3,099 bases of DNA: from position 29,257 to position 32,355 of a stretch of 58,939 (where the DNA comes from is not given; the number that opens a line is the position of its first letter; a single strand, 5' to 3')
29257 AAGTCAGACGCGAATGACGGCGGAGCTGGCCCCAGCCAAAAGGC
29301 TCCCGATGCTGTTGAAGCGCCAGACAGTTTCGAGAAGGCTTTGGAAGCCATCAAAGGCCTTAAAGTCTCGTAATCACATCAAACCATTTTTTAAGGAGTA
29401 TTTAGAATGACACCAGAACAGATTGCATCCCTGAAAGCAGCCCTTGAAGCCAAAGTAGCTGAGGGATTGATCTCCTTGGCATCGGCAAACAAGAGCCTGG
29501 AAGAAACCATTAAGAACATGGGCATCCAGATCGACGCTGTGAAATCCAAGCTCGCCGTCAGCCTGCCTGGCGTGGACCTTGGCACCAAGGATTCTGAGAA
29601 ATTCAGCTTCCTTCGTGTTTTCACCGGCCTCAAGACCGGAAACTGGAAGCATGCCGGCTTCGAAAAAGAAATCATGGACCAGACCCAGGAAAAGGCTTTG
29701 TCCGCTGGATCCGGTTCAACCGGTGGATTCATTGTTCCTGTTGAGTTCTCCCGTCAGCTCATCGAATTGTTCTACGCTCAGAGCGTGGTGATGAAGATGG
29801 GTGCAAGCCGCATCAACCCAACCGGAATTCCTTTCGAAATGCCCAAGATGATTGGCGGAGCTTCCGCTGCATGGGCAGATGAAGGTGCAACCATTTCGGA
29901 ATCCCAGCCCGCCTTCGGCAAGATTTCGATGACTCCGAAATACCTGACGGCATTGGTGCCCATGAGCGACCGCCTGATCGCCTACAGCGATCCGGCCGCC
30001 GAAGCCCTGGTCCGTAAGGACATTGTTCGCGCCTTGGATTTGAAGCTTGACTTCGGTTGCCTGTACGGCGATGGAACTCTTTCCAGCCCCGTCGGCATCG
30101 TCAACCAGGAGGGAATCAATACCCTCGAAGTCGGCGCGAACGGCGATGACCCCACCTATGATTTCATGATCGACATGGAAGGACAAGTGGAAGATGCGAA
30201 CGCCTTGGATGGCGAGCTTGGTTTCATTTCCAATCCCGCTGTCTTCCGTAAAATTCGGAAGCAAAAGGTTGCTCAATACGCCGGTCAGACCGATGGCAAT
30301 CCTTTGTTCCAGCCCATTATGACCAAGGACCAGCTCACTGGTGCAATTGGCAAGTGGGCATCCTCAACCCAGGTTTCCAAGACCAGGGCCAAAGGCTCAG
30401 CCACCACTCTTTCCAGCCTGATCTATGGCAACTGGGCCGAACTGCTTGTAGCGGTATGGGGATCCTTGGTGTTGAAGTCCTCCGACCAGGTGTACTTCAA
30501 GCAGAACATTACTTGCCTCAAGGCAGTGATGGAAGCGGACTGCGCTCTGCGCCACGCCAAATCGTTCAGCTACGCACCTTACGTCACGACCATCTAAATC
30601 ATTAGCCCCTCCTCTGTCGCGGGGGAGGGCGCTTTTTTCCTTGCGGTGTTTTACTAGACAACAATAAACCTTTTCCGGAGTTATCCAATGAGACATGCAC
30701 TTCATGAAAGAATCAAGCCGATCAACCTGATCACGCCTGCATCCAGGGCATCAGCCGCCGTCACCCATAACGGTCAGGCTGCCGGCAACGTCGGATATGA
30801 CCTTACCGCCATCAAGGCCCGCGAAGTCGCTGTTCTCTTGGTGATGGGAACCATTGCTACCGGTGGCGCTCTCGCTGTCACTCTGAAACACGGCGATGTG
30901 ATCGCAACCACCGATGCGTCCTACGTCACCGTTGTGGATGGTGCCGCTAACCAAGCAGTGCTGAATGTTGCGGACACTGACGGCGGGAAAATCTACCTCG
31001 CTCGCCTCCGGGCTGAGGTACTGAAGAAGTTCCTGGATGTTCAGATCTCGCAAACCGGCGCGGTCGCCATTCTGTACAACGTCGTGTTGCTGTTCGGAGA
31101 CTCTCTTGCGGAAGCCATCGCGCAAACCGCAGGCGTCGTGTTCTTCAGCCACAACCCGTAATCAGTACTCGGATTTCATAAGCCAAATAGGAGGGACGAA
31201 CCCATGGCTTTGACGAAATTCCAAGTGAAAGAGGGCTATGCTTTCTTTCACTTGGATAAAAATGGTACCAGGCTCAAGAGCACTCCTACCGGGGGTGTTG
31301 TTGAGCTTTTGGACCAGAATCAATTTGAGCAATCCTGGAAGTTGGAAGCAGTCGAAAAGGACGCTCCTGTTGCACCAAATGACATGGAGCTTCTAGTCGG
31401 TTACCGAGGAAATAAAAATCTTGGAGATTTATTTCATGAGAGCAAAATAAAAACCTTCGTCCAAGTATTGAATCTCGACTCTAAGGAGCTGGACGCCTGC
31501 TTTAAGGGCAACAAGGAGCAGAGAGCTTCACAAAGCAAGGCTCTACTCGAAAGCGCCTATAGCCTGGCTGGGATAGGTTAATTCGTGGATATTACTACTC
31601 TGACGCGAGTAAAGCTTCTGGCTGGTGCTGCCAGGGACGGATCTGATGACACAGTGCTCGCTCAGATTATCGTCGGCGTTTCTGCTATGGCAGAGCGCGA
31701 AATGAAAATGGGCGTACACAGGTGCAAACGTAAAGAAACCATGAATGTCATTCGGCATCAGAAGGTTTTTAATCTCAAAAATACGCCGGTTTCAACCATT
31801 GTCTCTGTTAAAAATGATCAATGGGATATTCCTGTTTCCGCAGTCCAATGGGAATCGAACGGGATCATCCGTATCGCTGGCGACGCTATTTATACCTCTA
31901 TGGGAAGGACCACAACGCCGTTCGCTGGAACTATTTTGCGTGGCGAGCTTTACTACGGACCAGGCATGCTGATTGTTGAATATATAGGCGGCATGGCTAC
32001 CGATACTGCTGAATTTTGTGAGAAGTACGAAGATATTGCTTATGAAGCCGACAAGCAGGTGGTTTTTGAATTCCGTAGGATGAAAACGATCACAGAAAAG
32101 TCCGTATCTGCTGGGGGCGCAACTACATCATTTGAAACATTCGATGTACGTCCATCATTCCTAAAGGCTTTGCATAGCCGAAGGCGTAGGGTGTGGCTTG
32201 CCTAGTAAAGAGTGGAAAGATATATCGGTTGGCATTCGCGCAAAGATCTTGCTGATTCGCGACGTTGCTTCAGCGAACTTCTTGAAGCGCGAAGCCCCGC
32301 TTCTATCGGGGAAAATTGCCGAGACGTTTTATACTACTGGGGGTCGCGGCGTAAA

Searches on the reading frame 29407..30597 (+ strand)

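Call 12: search_protein_families(library=phrogs, proteins=[window:29407-30597:+], max_evalue=0.001)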
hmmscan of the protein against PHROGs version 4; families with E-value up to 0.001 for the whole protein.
window:29407-30597:+ (396 aa): 2 families
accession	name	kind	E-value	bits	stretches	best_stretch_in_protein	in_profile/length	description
phrog_617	-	head and packaging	3.4e-47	162.7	1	14-390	237-621/626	major head protein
phrog_10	-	head and packaging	2e-45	157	1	6-392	265-635/752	major head protein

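Call 13: search_protein_families(library=pfam, proteins=[window:29407-30597:+], max_evalue=0.001)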
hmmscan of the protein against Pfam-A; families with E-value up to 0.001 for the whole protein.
window:29407-30597:+ (396 aa): 1 family
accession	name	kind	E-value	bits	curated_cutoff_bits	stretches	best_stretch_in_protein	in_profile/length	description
PF05065.19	Phage_capsid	-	3.3e-38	132.1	24.2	1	106-388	1-276/280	Phage capsid family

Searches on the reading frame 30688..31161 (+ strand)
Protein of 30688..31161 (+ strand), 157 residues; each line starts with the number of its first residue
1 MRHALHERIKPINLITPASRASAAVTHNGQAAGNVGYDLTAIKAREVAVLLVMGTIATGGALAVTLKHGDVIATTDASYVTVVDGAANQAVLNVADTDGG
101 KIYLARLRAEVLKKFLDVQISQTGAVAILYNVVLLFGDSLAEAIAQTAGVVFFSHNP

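Call 12: search_protein_families(library=phrogs, proteins=[window:30688-31161:+], max_evalue=0.001)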
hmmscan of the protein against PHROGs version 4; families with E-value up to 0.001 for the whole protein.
window:30688-31161:+ (157 aa): 1 family
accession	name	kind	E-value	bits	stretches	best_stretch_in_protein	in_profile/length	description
phrog_5707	-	unknown function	6e-05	24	1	6-138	6-128/134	-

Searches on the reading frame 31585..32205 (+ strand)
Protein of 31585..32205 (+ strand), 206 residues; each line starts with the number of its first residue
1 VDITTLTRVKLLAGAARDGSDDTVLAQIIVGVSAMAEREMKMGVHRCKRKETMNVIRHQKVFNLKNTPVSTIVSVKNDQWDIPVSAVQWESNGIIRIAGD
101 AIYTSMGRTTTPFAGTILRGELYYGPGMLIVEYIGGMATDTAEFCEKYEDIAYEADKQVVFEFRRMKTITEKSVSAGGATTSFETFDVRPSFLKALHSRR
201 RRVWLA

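Call 12: search_protein_families(library=phrogs, proteins=[window:31585-32205:+], max_evalue=0.001)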
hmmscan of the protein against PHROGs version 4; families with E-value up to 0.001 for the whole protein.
window:31585-32205:+ (206 aa): 1 family
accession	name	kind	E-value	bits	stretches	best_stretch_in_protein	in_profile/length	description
phrog_442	-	connector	1.6e-08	35.2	1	1-140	85-206/270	head-tail adaptor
